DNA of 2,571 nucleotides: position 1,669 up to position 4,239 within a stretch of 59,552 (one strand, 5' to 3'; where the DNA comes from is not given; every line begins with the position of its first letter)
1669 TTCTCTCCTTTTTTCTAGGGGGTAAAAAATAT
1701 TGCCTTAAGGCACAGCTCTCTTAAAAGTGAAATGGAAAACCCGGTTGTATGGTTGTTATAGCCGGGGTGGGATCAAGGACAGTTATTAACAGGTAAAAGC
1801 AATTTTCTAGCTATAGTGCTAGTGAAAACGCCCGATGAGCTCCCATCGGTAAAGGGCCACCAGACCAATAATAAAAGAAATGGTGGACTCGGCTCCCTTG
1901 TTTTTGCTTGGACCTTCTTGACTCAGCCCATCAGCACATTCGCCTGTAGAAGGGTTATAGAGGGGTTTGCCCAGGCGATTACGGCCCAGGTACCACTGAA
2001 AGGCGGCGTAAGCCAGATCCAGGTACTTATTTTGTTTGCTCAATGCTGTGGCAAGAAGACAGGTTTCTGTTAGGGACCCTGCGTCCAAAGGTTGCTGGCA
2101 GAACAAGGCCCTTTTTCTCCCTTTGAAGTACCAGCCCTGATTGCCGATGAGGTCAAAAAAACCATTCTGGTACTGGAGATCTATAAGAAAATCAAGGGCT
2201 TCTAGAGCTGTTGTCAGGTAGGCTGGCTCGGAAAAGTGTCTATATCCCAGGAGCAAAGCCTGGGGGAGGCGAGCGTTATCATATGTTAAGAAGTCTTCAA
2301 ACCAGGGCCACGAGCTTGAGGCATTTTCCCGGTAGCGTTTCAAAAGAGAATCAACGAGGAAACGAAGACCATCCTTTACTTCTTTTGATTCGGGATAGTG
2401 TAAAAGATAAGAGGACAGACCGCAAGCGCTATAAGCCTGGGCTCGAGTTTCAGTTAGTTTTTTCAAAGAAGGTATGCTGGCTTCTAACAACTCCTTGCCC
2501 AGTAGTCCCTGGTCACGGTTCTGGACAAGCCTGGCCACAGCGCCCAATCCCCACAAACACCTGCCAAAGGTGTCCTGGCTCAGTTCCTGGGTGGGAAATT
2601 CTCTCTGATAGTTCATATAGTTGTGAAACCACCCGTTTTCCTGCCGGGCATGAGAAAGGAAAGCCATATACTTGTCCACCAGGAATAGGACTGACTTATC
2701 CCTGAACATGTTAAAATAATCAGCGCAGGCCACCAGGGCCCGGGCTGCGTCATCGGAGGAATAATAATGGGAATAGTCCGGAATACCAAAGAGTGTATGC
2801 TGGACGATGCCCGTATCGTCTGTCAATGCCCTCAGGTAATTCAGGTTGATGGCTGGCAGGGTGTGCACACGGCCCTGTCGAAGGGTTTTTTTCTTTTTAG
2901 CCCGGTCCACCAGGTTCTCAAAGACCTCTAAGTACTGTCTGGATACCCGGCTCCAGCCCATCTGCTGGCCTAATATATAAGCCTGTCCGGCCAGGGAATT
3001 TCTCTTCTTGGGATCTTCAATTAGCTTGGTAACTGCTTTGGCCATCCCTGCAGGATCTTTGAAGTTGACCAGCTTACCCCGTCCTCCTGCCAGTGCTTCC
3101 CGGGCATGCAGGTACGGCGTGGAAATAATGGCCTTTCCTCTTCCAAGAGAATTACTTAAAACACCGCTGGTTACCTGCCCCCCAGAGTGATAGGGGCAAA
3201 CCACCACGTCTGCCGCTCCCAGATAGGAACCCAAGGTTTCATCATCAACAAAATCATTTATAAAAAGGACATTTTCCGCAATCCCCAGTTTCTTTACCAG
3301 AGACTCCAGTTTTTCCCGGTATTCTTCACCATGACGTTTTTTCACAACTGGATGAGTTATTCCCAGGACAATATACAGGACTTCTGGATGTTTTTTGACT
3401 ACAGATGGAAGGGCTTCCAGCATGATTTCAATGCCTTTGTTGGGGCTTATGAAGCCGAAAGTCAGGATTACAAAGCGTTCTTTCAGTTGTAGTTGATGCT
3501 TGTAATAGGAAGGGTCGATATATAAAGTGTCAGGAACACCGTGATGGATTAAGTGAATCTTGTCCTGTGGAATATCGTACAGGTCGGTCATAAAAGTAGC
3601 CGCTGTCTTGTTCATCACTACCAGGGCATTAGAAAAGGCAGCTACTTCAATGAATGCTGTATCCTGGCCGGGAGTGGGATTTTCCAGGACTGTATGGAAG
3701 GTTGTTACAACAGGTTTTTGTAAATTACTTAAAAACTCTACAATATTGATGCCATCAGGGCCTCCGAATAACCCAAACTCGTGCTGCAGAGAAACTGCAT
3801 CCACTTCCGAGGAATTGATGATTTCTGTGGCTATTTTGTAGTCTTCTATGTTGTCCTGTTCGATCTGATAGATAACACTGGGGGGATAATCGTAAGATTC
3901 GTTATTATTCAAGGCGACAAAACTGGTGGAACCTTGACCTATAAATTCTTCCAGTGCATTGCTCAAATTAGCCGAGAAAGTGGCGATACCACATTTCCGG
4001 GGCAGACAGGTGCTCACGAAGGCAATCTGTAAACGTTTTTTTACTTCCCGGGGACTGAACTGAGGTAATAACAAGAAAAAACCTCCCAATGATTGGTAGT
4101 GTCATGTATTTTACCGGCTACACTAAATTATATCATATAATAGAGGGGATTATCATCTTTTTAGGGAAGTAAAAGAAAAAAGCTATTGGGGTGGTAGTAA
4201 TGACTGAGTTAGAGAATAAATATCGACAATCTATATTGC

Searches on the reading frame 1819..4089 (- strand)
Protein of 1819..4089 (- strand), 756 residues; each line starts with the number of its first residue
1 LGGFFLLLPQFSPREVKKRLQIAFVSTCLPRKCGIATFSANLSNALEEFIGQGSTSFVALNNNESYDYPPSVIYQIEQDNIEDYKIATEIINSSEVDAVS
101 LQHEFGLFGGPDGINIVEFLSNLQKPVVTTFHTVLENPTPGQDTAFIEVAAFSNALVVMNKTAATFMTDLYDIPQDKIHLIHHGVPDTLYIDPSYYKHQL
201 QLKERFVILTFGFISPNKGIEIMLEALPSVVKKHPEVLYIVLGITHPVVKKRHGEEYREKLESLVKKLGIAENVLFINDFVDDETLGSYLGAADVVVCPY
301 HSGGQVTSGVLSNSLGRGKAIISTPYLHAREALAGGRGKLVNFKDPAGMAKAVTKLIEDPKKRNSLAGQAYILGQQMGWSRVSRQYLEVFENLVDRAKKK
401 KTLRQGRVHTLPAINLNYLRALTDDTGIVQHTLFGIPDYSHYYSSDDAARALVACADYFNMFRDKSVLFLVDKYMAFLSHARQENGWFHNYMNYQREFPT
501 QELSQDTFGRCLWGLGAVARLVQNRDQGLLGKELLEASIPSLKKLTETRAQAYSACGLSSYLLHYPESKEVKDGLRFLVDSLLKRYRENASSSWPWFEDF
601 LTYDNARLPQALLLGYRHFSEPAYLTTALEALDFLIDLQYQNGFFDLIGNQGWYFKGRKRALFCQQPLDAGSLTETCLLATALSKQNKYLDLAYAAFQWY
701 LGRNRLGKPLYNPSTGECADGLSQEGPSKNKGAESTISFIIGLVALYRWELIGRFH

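Call 58: search_protein_families(library=pfam, proteins=[window:1819-4089:-], max_evalue=0.000001)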
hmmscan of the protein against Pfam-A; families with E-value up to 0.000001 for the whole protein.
window:1819-4089:- (756 aa): 2 families
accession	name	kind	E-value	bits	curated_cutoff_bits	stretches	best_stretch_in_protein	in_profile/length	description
PF00534.26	Glycos_transf_1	-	1e-20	74.4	26.4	1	203-370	13-169/172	Glycosyl transferases group 1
PF13692.12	Glyco_trans_1_4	-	1.2e-16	61.7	27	1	206-359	2-142/142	Glycosyl transferases group 1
